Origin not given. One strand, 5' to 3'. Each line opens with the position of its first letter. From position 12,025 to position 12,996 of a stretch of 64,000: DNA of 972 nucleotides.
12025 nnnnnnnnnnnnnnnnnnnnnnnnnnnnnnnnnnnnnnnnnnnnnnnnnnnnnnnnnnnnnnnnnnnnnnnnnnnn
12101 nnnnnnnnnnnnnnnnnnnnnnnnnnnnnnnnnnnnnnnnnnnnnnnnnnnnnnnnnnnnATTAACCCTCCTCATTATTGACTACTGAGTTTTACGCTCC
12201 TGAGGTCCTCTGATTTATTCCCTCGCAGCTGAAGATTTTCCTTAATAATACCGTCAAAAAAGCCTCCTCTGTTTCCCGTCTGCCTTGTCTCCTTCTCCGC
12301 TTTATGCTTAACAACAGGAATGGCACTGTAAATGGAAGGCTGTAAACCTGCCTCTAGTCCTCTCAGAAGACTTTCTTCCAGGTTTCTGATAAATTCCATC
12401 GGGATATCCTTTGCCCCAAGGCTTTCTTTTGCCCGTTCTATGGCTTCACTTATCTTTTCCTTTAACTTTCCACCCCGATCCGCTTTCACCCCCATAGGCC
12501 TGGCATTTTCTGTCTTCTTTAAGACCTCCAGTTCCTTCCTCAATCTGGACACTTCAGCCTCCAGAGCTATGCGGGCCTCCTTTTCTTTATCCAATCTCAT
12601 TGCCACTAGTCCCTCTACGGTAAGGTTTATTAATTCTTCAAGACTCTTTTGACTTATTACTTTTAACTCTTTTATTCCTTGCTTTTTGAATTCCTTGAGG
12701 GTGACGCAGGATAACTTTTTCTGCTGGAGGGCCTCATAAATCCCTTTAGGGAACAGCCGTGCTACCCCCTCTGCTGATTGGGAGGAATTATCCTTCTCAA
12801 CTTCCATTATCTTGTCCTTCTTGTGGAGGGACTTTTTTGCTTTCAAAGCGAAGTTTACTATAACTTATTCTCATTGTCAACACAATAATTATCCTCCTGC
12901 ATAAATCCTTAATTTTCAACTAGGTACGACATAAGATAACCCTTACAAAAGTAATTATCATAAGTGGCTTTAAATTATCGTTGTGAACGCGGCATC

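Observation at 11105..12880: MamK-like actin coupled to a coiled-coil protein, outside any magnetosome gene context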

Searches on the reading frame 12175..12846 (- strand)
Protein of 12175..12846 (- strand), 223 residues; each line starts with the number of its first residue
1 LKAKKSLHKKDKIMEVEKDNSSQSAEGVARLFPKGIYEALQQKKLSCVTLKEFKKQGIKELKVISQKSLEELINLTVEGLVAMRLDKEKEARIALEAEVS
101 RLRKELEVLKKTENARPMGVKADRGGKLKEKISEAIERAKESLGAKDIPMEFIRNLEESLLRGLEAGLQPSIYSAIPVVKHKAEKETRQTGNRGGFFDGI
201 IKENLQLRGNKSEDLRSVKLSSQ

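Call 3: search_protein_families(library=pfam, proteins=[window:12175-12846:-], max_evalue=0.1)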
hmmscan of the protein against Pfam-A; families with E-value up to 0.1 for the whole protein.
window:12175-12846:- (223 aa): 1 family
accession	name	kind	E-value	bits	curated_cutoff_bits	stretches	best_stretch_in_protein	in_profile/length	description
PF12569.14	NatA_aux_su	-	0.0082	15.6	33.3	1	54-155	20-119/515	N-terminal acetyltransferase A, auxiliary subunit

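Call 4: search_protein_families(library=ncbifam, proteins=[window:12175-12846:-], max_evalue=0.1)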
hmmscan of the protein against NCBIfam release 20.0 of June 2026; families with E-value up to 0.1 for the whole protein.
window:12175-12846:- (223 aa): 1 family
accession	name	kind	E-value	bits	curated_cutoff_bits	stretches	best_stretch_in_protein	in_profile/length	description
NF040851.1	tran_reg_TrmB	equivalog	0.0093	15.1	600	1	95-175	88-166/338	HTH-type sugar-sensing transcriptional regulator TrmB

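Call 10: find_homologous_proteins(query=window:12175-12846:-, max_evalue=0.001)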
Query window:12175-12846:- (223 aa): 5 proteins with E <= 0.001 among 1008 candidates.
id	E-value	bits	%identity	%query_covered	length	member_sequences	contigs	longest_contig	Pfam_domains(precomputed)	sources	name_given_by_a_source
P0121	1.9e-120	418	99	94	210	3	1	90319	-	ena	-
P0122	3.7e-64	234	67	88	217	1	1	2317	-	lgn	-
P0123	2.6e-49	186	54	88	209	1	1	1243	-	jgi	jgi:hypothetical protein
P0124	5.4e-48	181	53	88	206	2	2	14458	-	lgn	-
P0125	1.5e-40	157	50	88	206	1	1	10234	-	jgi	jgi:hypothetical protein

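Call 73: predict_structure(alignment_id=A8)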
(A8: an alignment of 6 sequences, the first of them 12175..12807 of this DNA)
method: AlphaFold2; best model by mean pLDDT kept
length: 210 residues; sequences in the alignment: 6
mean_pLDDT: 54.2   pTM: 0.24
mean pLDDT of the five models: 54.2, 50.5, 48.6, 46.6, 46.1
residues with pLDDT >= 90: 1; 70-90: 40; 50-70: 69; < 50: 100
segments of 3 or more residues with pLDDT < 50: 1-37, 102-109, 154-184, 196-210
pLDDT, mean of each block of 10 residues (from residue 1): 37 38 44 45 50 64 72 82 88 76 48 63 66 60 64 44 31 32 51 47 36
secondary structure, 60 per line:
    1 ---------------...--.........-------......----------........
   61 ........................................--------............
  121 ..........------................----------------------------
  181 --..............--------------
elements in order: H21-29 H37-42 H53-100 H109-130 H137-152 H183-196

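Call 74: search_protein_representatives(alignment_id=A8)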
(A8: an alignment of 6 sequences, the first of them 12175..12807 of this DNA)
Query: 6 sequences, 205 profile positions. Proteins with E-value up to 0.001 (for the whole library): 8; up to 1e-10: 6; up to 1e-30: 3. The best 8 are listed.
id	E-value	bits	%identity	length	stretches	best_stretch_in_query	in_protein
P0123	6.3e-95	333.1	-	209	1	1-198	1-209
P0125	7.8e-94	329.6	-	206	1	1-205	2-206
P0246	5.6e-36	140.6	-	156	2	24-126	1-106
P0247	1.7e-24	103.1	-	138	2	112-200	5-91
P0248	3.5e-24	102.1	-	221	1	22-198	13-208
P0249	3.0e-16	76.2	-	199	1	25-197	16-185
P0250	1.6e-09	54.2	-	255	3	26-105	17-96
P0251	6.5e-09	52.2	-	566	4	103-150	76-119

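Call 79: list_cluster_members(proteins=[L047:3419-3940:+, L046:3293-3772:+, L030:3440-3955:+, L058:3448-3921:+, L009:3398-3892:+, window:12175-12807:-, window:10661-10936:-, L025:3079-3876:+, L002:5178-5948:+, L012:3126-3878:+])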
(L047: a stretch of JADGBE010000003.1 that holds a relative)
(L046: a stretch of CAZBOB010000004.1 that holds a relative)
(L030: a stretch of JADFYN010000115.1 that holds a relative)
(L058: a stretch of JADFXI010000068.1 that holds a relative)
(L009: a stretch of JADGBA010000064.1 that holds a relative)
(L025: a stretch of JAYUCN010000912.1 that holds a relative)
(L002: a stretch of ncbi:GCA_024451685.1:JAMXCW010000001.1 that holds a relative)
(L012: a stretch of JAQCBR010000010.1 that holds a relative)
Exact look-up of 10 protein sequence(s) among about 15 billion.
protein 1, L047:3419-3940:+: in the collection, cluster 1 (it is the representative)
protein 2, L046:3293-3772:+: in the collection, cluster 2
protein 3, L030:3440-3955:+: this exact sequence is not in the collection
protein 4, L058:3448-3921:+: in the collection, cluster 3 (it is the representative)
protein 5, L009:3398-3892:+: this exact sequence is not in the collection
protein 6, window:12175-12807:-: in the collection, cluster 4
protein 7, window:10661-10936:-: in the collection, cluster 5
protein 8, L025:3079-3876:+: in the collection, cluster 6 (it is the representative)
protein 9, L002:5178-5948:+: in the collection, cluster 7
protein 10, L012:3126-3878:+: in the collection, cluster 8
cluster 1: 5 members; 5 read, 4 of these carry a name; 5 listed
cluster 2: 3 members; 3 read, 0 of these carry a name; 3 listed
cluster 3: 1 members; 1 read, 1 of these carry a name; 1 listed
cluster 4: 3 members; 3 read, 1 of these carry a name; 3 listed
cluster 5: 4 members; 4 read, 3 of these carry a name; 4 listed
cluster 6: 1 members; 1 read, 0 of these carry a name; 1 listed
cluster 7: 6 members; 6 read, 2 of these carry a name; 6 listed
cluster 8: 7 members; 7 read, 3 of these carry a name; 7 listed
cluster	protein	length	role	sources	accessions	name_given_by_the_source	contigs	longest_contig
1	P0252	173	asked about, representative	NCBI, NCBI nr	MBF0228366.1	MAG: hypothetical protein HQK63_02040 [Desulfamplus sp.] | hypothetical protein [Desulfamplus sp.]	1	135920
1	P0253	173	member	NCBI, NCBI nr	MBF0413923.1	MAG: hypothetical protein HQK70_14605 [Desulfamplus sp.] | hypothetical protein [Desulfamplus sp.]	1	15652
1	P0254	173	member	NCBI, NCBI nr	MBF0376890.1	MAG: hypothetical protein HQK72_05360 [Desulfamplus sp.] | hypothetical protein [Desulfamplus sp.]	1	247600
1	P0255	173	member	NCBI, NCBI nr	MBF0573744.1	MAG: hypothetical protein HQK69_08295 [Desulfamplus sp.] | hypothetical protein [Desulfamplus sp.]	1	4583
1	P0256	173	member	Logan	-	-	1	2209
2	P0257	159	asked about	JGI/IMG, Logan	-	-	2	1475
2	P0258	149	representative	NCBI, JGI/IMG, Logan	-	-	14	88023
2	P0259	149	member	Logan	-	-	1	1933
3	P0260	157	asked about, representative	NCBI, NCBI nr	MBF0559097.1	MAG: hypothetical protein HQL08_09985 [Nitrospirae bacterium] | hypothetical protein [Nitrospirota bacterium]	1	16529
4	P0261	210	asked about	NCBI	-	-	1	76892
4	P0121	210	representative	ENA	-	-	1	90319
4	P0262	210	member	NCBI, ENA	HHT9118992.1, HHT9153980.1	MAG TPA: hypothetical protein ACFYD3_00410 [Candidatus Hypogeohydataceae bacterium YC41]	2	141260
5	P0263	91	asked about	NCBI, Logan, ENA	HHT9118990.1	MAG TPA: hypothetical protein ACFYD3_00400 [Candidatus Hypogeohydataceae bacterium YC41]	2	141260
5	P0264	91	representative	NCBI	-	-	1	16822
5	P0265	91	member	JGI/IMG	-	hypothetical protein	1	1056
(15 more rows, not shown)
